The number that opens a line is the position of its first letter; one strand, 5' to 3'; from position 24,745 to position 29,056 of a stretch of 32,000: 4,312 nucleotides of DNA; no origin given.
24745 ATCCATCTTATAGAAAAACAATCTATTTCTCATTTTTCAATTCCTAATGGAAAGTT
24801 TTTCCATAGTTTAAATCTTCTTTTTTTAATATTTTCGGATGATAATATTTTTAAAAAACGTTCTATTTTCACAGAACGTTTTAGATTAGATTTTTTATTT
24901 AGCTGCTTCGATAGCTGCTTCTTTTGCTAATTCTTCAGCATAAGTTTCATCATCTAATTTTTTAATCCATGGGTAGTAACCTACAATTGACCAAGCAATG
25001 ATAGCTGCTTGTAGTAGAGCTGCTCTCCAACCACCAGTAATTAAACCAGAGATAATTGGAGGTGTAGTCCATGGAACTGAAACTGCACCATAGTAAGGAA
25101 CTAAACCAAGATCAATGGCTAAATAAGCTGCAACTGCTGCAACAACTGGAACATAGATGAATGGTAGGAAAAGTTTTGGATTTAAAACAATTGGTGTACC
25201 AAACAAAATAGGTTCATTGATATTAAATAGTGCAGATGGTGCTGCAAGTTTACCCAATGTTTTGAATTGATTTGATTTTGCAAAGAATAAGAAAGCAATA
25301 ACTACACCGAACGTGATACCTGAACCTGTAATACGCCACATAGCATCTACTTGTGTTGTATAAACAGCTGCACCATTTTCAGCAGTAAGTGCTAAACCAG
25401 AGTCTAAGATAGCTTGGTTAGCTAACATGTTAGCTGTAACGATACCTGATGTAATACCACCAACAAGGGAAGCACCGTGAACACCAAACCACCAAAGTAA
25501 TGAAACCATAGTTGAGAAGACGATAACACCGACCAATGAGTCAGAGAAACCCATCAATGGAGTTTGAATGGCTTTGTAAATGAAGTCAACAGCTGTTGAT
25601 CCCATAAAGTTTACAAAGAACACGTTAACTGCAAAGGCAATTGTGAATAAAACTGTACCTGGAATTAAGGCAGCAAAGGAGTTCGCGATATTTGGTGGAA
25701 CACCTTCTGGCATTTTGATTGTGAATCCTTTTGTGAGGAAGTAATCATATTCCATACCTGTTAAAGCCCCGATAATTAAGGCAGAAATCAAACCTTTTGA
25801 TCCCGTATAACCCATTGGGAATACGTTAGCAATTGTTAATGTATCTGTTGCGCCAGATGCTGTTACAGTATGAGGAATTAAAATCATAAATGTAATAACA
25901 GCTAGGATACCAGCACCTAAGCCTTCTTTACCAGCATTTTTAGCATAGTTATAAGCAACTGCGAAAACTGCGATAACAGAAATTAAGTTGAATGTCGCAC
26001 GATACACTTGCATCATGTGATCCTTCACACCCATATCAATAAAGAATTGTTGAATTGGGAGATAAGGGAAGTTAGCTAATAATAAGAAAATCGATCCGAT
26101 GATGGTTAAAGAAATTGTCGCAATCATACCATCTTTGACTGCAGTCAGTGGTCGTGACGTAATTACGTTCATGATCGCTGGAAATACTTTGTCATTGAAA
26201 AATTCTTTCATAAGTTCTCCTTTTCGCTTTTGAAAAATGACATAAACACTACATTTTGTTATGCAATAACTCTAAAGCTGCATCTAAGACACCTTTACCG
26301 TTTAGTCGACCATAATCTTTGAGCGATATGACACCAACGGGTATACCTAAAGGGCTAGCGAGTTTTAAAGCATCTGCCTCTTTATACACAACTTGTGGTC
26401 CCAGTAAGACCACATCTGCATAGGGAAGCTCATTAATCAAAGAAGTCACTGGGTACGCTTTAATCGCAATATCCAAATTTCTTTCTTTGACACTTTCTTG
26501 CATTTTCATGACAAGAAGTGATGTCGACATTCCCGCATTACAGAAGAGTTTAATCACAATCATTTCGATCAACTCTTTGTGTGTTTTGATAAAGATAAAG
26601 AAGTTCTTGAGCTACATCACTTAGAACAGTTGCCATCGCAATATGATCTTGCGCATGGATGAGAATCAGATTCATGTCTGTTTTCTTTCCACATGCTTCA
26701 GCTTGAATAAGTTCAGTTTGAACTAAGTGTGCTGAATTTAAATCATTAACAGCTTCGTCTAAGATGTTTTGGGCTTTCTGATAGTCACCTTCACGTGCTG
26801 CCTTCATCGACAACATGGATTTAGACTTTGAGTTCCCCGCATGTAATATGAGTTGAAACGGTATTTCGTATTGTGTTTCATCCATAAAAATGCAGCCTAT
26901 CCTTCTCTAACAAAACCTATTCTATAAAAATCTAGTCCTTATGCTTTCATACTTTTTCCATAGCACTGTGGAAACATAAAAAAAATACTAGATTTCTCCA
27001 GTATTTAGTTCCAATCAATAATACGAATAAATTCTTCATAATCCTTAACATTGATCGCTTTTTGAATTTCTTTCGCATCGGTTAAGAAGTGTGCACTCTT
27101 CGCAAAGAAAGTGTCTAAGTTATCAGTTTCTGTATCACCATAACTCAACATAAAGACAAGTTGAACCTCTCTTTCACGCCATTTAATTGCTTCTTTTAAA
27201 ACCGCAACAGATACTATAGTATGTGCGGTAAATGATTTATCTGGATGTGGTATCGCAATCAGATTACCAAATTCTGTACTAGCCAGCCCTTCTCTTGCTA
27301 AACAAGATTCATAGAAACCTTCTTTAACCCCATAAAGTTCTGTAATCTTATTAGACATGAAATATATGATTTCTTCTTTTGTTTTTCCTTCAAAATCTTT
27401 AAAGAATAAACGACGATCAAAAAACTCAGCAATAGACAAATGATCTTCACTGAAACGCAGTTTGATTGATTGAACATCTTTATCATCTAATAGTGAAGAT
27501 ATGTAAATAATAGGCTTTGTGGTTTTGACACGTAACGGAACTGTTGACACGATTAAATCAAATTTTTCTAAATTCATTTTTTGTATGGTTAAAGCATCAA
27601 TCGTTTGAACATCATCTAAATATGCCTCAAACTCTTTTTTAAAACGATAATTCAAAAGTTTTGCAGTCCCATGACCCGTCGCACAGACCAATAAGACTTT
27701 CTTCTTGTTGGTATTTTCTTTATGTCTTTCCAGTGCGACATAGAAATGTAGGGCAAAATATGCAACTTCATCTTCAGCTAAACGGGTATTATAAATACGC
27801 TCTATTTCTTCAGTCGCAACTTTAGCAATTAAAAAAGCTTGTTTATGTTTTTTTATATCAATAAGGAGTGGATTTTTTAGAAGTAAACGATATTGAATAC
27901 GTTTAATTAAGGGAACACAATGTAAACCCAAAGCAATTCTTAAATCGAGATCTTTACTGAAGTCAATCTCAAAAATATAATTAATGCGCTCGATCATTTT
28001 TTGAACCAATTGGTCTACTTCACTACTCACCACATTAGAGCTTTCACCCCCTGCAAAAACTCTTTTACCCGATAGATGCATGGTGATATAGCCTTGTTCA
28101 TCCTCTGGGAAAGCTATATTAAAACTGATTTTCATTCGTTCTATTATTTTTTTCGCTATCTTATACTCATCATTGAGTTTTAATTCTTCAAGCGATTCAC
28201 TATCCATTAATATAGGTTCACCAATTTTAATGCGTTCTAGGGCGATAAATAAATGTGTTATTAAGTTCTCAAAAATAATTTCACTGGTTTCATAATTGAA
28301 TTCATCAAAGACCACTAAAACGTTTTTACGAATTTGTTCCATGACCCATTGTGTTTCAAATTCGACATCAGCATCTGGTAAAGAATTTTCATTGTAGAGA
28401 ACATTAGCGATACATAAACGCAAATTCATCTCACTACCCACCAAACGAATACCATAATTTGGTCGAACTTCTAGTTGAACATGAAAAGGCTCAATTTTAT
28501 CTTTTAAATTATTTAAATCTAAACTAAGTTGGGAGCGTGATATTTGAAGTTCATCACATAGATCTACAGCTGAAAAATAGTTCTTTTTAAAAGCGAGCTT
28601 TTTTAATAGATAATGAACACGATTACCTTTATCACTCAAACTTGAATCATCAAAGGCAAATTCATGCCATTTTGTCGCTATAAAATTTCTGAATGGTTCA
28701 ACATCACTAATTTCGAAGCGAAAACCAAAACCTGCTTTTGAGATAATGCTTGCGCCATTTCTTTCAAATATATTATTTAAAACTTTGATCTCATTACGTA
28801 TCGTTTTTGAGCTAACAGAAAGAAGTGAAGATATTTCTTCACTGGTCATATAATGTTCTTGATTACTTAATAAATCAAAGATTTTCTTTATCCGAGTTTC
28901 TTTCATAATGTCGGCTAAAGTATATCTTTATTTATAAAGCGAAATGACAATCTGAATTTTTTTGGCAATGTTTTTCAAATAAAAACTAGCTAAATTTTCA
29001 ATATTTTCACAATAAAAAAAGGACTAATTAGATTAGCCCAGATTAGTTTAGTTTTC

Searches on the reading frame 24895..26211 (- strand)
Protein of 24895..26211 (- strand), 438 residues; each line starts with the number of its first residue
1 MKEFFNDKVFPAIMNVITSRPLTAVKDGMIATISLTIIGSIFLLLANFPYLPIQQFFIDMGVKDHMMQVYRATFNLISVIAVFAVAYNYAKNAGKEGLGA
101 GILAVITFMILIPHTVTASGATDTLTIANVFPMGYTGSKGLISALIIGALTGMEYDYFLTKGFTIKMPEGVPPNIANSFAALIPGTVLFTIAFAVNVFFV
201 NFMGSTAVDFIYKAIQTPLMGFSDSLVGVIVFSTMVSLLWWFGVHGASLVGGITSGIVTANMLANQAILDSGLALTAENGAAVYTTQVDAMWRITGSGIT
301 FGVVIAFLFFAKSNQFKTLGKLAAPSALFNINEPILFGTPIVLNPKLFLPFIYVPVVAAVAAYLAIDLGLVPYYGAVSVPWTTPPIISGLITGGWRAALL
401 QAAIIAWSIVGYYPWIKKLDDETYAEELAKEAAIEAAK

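Call 58: search_protein_families(library=pfam, proteins=[window:24895-26211:-])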
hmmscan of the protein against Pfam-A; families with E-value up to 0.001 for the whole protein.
window:24895-26211:- (438 aa): 1 family
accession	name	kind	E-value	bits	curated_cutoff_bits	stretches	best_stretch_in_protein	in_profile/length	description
PF02378.23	PTS_EIIC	-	8.5e-54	183.2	30.7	1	27-355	2-319/319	Phosphotransferase system, EIIC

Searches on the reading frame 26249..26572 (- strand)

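Call 58: search_protein_families(library=pfam, proteins=[window:26249-26572:-])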
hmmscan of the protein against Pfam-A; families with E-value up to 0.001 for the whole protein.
window:26249-26572:- (107 aa): 1 family
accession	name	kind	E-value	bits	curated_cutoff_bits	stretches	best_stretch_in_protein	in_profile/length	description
PF02302.22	PTS_IIB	-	3.2e-16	60.2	23.6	1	7-97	2-89/90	PTS system, Lactose/Cellobiose specific IIB subunit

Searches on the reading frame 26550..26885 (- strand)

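Call 58: search_protein_families(library=pfam, proteins=[window:26550-26885:-])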
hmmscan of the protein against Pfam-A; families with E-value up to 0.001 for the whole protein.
window:26550-26885:- (111 aa): 1 family
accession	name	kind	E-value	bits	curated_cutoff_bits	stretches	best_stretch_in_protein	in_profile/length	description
PF02255.21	PTS_IIA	-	7.8e-30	103.2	27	1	8-100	2-94/94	PTS system, Lactose/Cellobiose specific IIA subunit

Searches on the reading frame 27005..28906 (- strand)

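Call 58: search_protein_families(library=pfam, proteins=[window:27005-28906:-])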
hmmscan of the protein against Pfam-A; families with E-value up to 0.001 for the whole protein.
window:27005-28906:- (633 aa): 7 families
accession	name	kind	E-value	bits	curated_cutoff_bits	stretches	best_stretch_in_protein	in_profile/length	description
PF00874.25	PRD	-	8.3e-36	122.6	23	2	199-280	7-89/90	PRD domain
PF00359.27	PTS_EIIA_2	-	6.9e-23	81.6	27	1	495-631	2-142/144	Phosphoenolpyruvate-dependent sugar phosphotransferase system, EIIA 2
PF05043.19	Mga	-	3.1e-13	50.5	21.1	1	96-168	16-85/87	Mga helix-turn-helix domain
PF08279.18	HTH_11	-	2.1e-12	47.2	25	1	5-63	1-55/55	HTH domain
PF21476.4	PF0610-like_N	-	5.5e-05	23.7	33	1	7-52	4-47/50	PF0610-like, N-terminal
PF08280.17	HTH_Mga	-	5.6e-05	23.5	23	0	7-48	8-48/59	M protein trans-acting positive regulator (MGA) HTH domain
PF08220.18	HTH_DeoR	-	0.00014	22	21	1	5-45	1-40/57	DeoR-like helix-turn-helix domain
